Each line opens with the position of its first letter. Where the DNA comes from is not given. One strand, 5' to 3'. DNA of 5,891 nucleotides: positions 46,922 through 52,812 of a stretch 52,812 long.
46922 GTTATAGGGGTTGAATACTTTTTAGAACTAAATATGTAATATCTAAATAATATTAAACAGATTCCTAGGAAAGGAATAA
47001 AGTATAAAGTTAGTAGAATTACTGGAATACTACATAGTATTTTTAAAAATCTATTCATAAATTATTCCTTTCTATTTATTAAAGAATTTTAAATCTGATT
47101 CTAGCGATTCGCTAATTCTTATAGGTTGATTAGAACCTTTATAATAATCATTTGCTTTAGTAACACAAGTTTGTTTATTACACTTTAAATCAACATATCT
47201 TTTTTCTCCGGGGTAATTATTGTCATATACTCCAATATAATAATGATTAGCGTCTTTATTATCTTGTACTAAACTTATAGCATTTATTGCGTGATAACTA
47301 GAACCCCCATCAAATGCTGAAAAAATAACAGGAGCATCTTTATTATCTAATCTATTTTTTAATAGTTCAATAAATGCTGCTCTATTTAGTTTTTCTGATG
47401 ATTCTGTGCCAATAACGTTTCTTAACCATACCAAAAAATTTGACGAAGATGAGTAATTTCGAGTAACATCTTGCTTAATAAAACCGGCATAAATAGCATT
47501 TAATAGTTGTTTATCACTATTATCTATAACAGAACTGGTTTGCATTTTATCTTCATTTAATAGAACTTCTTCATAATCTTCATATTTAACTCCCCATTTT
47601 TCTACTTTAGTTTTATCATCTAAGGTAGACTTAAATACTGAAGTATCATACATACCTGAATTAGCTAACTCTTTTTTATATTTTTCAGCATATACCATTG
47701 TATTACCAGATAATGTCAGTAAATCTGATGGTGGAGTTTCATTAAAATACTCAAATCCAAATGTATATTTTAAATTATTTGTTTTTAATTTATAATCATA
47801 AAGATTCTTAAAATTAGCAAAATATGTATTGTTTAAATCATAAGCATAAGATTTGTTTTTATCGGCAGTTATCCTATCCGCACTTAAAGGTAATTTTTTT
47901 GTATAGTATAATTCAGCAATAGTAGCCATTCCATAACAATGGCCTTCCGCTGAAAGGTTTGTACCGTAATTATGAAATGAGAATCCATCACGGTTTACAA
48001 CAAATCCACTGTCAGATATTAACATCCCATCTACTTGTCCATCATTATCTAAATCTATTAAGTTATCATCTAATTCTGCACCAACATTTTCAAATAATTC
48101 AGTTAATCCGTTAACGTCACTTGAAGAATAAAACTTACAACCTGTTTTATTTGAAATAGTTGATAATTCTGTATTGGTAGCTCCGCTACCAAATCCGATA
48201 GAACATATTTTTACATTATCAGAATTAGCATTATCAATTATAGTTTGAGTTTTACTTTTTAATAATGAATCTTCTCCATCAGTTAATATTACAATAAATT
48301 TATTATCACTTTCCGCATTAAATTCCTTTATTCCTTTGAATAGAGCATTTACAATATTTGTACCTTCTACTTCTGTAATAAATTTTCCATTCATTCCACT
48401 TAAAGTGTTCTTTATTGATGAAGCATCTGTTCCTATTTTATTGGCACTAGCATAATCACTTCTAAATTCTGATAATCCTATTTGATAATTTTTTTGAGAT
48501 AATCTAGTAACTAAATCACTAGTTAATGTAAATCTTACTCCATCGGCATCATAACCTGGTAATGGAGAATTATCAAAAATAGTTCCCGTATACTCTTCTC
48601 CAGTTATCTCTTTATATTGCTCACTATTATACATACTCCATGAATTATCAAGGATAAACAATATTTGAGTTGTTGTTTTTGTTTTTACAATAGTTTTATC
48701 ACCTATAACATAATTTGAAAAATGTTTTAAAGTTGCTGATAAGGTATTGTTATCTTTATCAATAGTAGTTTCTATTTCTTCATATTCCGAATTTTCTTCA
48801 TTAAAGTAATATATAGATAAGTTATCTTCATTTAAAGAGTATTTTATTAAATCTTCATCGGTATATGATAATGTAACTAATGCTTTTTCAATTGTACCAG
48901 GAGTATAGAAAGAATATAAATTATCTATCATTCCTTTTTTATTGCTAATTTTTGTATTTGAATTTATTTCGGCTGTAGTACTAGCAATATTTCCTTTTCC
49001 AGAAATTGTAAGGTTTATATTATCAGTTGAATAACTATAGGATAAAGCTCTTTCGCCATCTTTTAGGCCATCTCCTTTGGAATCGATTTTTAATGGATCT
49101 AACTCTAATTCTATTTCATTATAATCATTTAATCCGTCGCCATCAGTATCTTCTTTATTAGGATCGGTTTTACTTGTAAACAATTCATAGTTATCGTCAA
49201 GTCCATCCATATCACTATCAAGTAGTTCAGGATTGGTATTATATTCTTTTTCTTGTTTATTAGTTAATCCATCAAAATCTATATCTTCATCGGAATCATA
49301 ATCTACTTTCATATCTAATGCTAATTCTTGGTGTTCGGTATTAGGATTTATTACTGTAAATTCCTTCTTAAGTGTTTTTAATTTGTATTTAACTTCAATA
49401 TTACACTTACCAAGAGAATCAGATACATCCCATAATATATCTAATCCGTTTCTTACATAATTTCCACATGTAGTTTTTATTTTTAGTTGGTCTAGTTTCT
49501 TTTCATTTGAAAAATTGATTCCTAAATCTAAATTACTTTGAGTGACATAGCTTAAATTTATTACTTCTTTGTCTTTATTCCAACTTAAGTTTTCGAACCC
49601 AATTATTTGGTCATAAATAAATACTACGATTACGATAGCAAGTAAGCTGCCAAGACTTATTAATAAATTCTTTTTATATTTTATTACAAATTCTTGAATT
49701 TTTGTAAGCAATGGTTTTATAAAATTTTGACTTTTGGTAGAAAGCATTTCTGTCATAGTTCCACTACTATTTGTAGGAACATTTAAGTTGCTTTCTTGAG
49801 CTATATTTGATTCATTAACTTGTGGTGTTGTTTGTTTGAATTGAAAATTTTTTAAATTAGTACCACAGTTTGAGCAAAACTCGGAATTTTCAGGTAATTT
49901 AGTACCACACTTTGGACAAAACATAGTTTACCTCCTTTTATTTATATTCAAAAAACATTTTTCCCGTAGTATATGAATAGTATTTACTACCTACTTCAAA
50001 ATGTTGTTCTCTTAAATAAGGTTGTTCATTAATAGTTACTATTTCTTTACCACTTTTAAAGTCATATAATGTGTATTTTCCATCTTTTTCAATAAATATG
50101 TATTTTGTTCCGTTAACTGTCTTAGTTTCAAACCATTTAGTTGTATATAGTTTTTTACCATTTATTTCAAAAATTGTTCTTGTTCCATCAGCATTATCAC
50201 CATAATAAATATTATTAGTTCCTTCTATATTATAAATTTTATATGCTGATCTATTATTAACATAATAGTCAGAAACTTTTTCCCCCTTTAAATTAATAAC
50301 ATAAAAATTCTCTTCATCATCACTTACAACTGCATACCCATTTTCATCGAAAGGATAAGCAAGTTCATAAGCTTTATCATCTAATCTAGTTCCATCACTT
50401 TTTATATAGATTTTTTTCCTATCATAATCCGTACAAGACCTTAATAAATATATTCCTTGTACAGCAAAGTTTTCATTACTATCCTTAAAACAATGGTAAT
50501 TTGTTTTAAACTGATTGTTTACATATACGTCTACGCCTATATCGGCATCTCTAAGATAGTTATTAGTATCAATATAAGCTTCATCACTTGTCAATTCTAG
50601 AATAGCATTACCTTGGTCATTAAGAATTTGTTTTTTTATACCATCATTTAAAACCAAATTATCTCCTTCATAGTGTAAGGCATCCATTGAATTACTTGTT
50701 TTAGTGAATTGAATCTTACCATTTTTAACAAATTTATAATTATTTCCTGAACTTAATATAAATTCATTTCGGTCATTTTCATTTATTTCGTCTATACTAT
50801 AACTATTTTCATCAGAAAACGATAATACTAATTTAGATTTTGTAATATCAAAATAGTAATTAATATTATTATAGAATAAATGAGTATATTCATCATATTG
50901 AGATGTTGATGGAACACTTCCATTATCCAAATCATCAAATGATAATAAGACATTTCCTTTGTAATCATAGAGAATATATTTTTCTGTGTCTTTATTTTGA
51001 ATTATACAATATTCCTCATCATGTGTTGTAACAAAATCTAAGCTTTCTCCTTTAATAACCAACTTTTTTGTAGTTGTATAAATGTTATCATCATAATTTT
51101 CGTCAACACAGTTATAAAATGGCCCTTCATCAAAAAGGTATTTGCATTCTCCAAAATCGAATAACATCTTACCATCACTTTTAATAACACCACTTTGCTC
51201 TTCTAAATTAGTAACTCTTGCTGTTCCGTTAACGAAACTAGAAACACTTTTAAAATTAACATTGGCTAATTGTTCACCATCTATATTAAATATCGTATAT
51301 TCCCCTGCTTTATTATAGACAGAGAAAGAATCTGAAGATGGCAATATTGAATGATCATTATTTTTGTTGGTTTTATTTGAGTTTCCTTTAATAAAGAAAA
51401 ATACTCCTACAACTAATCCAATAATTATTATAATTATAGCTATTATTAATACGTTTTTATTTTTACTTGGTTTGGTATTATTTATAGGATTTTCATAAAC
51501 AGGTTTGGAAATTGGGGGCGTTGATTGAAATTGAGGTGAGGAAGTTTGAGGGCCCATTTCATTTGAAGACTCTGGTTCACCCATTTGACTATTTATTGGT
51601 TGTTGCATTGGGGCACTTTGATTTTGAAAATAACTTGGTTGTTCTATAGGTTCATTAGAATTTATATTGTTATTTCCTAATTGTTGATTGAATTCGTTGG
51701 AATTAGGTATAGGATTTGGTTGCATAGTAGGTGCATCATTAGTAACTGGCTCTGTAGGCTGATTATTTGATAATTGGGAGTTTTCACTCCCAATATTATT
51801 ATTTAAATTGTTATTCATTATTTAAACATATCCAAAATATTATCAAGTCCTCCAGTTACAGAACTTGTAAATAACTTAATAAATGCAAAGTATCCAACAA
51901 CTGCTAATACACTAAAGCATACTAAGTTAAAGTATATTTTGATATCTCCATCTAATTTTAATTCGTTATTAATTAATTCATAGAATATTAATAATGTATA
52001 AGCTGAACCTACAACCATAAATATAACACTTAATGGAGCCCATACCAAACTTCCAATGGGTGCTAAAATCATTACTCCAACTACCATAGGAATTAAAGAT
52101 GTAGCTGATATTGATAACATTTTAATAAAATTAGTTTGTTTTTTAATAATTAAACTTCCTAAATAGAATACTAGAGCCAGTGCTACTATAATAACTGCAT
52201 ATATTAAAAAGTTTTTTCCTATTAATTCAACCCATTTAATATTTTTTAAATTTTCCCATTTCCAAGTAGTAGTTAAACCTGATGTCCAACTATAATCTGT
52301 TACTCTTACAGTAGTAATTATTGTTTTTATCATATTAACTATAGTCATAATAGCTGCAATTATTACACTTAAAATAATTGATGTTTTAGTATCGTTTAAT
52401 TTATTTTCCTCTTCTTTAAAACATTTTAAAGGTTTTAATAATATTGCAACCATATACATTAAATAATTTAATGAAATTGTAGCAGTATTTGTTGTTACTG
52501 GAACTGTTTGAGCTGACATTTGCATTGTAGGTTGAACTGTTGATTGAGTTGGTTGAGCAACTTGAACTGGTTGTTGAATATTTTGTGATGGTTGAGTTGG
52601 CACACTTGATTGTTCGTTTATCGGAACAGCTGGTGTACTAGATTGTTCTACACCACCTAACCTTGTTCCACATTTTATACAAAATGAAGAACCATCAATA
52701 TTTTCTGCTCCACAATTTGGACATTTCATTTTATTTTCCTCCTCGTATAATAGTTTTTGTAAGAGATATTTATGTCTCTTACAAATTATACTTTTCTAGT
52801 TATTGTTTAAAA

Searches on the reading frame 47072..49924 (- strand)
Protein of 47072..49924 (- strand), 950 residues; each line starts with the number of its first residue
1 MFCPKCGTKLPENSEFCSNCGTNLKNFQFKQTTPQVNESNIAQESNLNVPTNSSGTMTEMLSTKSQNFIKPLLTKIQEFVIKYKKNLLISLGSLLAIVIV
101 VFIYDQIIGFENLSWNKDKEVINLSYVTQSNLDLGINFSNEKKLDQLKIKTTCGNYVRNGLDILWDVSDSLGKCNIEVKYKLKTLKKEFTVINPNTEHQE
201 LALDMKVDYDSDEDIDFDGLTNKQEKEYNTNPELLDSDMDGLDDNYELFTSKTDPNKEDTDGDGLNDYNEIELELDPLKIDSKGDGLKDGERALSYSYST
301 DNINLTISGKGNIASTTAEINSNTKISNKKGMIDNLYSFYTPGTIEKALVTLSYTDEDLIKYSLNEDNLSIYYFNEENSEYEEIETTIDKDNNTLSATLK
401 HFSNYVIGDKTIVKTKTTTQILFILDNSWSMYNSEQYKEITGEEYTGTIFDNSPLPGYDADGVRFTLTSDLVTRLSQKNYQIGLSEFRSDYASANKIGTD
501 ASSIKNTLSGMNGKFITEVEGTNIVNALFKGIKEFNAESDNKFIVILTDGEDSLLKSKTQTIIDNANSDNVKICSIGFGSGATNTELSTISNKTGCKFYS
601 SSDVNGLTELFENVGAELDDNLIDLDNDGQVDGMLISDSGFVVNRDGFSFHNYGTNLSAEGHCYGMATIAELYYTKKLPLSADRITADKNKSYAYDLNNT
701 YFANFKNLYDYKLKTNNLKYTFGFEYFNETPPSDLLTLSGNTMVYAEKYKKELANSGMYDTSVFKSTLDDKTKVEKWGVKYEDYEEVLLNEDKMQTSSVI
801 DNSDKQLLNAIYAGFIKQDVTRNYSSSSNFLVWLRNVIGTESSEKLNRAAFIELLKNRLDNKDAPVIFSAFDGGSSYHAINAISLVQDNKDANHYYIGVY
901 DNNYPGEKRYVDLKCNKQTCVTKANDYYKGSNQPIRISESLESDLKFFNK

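Call 96: search_protein_families(library=pfam, proteins=[window:47072-49924:-], max_evalue=0.00001)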
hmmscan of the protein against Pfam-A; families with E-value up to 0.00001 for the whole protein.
window:47072-49924:- (950 aa): 2 families
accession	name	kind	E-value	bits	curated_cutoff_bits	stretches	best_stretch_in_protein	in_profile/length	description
PF00092.34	VWA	-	4.2e-12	47.1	23.8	1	421-612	2-173/174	von Willebrand factor type A domain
PF13240.11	Zn_Ribbon_1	-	1.6e-08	34.5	25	1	2-24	1-23/23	zinc-ribbon domain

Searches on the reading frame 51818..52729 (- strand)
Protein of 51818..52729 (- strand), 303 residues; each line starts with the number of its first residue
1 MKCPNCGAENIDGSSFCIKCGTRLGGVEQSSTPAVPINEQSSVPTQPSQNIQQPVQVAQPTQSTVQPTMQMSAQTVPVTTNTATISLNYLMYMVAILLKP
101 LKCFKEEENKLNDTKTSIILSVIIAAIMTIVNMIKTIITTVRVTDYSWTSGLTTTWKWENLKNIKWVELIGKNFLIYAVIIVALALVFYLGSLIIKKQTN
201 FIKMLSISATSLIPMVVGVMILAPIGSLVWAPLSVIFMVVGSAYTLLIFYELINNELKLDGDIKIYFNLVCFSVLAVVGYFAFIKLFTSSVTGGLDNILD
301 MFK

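Call 96: search_protein_families(library=pfam, proteins=[window:51818-52729:-], max_evalue=0.00001)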
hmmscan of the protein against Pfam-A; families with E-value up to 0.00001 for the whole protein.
window:51818-52729:- (303 aa): 2 families
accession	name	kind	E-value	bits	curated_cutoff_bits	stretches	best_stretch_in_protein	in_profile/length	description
PF13240.11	Zn_Ribbon_1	-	4e-09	36.4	25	1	2-24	1-23/23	zinc-ribbon domain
PF04893.22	Yip1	-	2.9e-07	31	28.6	1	96-275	3-165/173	Yip1 domain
